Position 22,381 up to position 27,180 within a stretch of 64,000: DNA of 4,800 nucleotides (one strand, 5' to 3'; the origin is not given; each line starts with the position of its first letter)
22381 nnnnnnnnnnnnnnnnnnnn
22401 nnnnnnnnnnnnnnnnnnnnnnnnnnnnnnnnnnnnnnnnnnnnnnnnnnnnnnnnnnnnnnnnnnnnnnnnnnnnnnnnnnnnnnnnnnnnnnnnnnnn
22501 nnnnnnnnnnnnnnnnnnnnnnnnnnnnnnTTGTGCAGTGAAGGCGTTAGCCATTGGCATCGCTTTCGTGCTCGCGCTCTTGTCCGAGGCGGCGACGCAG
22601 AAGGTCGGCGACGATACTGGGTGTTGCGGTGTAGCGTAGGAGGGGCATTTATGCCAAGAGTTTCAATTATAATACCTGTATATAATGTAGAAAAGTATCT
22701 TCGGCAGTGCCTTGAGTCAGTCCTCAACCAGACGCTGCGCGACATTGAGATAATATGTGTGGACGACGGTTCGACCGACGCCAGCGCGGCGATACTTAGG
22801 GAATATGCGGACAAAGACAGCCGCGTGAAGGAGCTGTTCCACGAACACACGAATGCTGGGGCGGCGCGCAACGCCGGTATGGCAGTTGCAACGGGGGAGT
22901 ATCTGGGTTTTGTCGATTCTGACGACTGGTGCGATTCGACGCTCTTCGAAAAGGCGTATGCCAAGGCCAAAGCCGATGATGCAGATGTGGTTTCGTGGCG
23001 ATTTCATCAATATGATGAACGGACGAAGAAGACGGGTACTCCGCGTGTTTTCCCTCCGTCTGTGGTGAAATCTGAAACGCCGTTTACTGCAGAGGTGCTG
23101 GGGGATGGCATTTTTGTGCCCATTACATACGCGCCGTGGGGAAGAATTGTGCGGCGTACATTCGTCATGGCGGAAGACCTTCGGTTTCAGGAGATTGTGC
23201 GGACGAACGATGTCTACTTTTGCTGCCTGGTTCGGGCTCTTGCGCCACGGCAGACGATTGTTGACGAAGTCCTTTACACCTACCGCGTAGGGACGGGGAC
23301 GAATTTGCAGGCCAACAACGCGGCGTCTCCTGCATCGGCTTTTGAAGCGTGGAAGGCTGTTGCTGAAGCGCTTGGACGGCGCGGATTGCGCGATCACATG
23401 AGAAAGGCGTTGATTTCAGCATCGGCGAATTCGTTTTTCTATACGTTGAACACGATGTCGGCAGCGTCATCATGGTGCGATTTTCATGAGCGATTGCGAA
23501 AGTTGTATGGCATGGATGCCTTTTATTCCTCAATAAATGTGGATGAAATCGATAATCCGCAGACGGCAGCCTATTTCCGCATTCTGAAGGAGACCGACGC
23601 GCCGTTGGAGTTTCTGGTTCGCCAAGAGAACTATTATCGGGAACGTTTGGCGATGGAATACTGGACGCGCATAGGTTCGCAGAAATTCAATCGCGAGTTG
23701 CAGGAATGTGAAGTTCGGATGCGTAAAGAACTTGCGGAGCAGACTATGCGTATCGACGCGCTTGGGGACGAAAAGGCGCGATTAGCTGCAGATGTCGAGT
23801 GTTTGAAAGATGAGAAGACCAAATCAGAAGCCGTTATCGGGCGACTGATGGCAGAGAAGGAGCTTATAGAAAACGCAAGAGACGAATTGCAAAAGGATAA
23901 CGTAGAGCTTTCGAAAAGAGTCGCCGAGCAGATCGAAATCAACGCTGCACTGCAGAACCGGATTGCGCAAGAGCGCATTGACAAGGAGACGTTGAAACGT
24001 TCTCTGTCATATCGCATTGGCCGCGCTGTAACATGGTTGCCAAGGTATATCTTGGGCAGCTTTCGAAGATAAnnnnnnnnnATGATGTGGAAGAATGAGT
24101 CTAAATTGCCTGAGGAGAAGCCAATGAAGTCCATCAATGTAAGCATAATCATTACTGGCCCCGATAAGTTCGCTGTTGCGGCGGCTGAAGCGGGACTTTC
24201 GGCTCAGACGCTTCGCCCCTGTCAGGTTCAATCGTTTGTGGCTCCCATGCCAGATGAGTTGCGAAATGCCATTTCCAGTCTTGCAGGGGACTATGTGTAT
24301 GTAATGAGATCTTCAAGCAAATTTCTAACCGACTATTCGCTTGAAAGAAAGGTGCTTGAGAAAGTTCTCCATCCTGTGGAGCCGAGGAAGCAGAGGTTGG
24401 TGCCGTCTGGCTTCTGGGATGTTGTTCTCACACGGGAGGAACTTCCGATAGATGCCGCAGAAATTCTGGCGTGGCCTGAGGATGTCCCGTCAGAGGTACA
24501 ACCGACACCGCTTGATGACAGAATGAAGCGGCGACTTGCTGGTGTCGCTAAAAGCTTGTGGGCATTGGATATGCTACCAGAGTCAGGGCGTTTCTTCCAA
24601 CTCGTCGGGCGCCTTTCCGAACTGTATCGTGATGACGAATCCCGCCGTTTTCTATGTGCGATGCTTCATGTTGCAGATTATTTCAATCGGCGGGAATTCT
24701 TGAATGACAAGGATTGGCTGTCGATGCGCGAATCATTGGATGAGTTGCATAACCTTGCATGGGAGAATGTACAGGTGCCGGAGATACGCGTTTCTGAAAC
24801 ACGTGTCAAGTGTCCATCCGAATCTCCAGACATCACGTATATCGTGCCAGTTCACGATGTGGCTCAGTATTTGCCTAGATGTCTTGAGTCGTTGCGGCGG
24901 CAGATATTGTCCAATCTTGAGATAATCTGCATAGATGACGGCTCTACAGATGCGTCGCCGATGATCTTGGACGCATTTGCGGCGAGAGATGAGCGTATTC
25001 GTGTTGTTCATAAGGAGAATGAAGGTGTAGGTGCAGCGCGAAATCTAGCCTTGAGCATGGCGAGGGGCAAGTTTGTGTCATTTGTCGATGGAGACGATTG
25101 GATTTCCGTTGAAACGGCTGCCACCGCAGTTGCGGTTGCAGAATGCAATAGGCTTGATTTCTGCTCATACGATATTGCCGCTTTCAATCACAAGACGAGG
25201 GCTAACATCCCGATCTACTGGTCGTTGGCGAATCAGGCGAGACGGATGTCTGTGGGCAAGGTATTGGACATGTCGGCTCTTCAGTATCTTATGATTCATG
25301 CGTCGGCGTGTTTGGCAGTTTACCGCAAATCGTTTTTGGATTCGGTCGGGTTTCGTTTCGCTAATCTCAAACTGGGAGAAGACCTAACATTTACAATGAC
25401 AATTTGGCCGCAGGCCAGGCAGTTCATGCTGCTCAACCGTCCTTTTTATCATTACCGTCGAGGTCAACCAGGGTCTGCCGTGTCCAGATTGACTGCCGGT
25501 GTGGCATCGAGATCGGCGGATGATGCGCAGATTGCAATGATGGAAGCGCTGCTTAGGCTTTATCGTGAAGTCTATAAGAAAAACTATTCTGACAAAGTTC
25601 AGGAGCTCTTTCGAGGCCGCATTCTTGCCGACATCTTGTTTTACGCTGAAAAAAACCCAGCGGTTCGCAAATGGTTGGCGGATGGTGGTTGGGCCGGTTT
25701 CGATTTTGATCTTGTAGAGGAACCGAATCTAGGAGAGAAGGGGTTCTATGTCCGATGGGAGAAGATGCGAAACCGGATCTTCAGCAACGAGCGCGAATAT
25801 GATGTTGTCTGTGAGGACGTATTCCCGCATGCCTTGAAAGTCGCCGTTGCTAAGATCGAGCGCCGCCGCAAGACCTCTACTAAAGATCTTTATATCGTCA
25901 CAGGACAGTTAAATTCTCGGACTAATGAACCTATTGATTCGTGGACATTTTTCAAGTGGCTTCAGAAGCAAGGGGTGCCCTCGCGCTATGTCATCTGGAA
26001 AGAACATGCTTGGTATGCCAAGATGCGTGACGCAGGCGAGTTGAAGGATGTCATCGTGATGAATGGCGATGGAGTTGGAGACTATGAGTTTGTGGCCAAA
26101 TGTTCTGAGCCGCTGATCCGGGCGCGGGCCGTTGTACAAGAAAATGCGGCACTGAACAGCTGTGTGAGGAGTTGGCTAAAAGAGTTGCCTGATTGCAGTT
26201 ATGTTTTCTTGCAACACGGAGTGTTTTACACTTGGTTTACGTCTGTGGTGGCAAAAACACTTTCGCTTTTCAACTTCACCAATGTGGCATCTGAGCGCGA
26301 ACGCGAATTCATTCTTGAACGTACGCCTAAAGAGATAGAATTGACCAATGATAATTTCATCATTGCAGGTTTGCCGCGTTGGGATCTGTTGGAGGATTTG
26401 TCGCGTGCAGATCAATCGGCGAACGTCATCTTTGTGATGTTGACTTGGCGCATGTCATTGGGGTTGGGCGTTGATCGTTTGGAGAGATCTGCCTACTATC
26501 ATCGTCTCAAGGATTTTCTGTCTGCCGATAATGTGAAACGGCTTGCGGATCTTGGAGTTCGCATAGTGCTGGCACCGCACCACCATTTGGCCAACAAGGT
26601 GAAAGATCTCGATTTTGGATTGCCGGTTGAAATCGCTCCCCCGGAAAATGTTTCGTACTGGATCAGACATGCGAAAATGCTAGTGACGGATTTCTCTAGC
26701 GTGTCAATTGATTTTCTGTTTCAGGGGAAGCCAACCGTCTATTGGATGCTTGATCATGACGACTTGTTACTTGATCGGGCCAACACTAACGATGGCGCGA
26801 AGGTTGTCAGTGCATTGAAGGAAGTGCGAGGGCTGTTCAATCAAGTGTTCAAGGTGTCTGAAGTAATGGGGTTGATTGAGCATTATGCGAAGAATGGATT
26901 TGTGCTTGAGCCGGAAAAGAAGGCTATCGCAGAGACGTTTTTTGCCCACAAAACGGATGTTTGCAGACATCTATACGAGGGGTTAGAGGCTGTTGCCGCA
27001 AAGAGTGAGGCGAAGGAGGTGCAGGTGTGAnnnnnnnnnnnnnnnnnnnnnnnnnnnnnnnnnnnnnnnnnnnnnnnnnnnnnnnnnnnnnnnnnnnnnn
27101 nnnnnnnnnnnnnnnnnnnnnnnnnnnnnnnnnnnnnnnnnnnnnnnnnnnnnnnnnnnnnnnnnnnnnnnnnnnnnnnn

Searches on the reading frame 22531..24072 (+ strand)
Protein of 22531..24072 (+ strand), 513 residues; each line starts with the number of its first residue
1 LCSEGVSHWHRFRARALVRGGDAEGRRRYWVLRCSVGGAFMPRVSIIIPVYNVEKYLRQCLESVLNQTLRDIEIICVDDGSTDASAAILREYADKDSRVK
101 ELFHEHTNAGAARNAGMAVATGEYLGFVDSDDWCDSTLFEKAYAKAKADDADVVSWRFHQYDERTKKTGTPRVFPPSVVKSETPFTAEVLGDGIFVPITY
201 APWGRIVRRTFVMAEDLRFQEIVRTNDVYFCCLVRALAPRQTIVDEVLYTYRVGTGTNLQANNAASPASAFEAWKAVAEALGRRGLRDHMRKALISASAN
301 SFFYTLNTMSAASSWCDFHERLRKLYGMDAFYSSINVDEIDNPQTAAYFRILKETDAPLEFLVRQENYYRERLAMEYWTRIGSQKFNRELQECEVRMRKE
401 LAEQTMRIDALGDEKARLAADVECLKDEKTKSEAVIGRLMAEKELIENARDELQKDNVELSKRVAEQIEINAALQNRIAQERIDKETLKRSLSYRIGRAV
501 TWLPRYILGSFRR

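Call 7: search_protein_families(library=pfam, proteins=[window:22531-24072:+], max_evalue=0.01)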
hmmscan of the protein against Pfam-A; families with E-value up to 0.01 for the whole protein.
window:22531-24072:+ (513 aa): 4 families
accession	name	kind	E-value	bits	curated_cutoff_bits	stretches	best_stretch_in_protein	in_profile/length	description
PF00535.33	Glycos_transf_2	-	3.5e-39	134.9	23.3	1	45-171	1-128/168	Glycosyl transferase family 2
PF10111.15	Glyco_tranf_2_2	-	4.9e-11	43.1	27.3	1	45-143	1-103/276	Glycosyltransferase like family 2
PF13641.12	Glyco_tranf_2_3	-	1.8e-08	35.1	27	1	42-154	1-119/230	Glycosyltransferase like family 2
PF13704.12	Glyco_tranf_2_4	-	0.0096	16.8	27.5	0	53-132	3-82/98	Glycosyl transferase family 2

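Call 75: search_protein_families(library=ncbifam, proteins=[window:22651-24072:+], max_evalue=0.001)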
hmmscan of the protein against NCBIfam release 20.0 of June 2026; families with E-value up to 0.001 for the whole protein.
window:22651-24072:+ (473 aa): 22 families
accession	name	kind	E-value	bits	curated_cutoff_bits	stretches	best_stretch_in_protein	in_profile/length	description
NF007482.0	PRK10073.1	equivalog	8.1e-38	130.3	423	1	2-213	6-217/334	glycosyltransferase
NF047683.1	TeichurnBiosyTuaG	equivalog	3.1e-23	82.7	400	1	2-102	6-107/252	teichuronic acid biosynthesis protein TuaG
NF053739.1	GlytfEpsEBac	equivalog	2e-18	66.3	450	1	2-127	1-129/265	glycosyltransferase EpsE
NF050050.1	ProtGlycPglI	equivalog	1.1e-16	61.1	500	1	1-94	1-96/306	GalNAc(5)-diNAcBac-PP-undecaprenol beta-1,3-glucosyltransferase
TIGR03937.1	PgaC_IcaA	equivalog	6.9e-16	58.2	422.3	1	2-96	45-140/407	poly-beta-1,6-N-acetyl-D-glucosamine synthase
NF041875.1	EPS_EpsD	equivalog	1.1e-15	57.8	370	1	4-114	1-112/325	exopolysaccharide biosynthesis glycosyltransferase EpsD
TIGR03965.1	mycofact_glyco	equivalog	1.6e-15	57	280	1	2-95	74-168/467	mycofactocin biosynthesis glycosyltransferase MftF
NF041394.1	GtaseAglG_Halo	equivalog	6.7e-14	51.9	440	1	3-111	2-112/304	glucosyl-dolichyl phosphate glucuronosyltransferase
TIGR04283.1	glyco_like_mftF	equivalog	1.5e-13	50.9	182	1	4-117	1-108/221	TIGR04283 family arsenosugar biosynthesis glycosyltransferase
NF038302.1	EPS_HpsE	equivalog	6.5e-13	48.3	300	1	4-107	3-112/307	hormogonium polysaccharide biosynthesis glycosyltransferase HpsE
TIGR03111.1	glyc2_xrt_Gpos1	hypoth_equivalog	8.2e-12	44.6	363.95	1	1-96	48-146/439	TIGR03111 family XrtG-associated glycosyltransferase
NF038299.1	EPS_HpsN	equivalog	3.1e-10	39.5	425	1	2-112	1-111/317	hormogonium polysaccharide biosynthesis glycosyltransferase HpsN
NF047588.1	GlcsyltransPgfSStrep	equivalog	4.7e-10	39.2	500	1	3-128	2-131/308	glycosyltransferase PgfS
NF007453.0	PRK10018.1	equivalog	4e-09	36.5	382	1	2-96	6-102/280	colanic acid biosynthesis glycosyltransferase WcaA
NF007986.1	PRK10714.1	equivalog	6.7e-09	35.2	529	1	3-107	7-116/316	undecaprenyl-phosphate 4-deoxy-4-formamido-L-arabinose transferase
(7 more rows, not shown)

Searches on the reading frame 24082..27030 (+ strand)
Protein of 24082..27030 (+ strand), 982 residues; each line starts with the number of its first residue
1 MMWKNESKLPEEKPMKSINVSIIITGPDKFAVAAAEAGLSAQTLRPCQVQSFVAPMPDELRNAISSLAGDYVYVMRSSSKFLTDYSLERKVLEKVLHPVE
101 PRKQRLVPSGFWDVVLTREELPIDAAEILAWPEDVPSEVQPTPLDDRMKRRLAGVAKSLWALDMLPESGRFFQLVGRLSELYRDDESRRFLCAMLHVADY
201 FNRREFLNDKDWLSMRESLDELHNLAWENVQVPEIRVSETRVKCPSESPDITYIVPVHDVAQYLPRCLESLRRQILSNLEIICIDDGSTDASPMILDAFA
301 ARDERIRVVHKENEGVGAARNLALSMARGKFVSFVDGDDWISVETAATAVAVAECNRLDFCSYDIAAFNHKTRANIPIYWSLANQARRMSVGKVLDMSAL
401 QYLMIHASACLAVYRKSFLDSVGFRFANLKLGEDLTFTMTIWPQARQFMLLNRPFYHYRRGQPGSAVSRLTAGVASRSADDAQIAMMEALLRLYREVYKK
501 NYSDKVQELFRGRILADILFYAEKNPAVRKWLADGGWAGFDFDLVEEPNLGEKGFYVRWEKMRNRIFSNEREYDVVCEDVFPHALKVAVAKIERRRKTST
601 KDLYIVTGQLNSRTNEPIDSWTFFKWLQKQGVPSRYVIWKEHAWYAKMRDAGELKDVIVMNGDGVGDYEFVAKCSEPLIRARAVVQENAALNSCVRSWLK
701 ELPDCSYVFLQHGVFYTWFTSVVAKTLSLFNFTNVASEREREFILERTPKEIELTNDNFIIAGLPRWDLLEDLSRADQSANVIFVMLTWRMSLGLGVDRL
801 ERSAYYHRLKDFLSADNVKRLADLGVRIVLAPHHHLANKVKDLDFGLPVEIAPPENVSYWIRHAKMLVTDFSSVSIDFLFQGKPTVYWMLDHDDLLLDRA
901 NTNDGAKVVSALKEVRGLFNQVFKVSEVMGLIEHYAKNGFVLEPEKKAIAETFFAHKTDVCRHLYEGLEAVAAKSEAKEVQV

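Call 7: search_protein_families(library=pfam, proteins=[window:24082-27030:+], max_evalue=0.01)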
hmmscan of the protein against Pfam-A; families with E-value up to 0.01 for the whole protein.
window:24082-27030:+ (982 aa): 4 families
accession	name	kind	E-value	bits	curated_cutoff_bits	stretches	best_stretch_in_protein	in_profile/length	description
PF00535.33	Glycos_transf_2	-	2.5e-32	112.6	23.3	1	254-421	3-166/168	Glycosyl transferase family 2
PF10111.15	Glyco_tranf_2_2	-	2.2e-08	34.4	27.3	1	270-355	21-108/276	Glycosyltransferase like family 2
PF04464.20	Glyphos_transf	-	3.5e-08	33.3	22.1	1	730-894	135-298/367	CDP-Glycerol:Poly(glycerophosphate) glycerophosphotransferase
PF13641.12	Glyco_tranf_2_3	-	4e-06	27.4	27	1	249-360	1-118/230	Glycosyltransferase like family 2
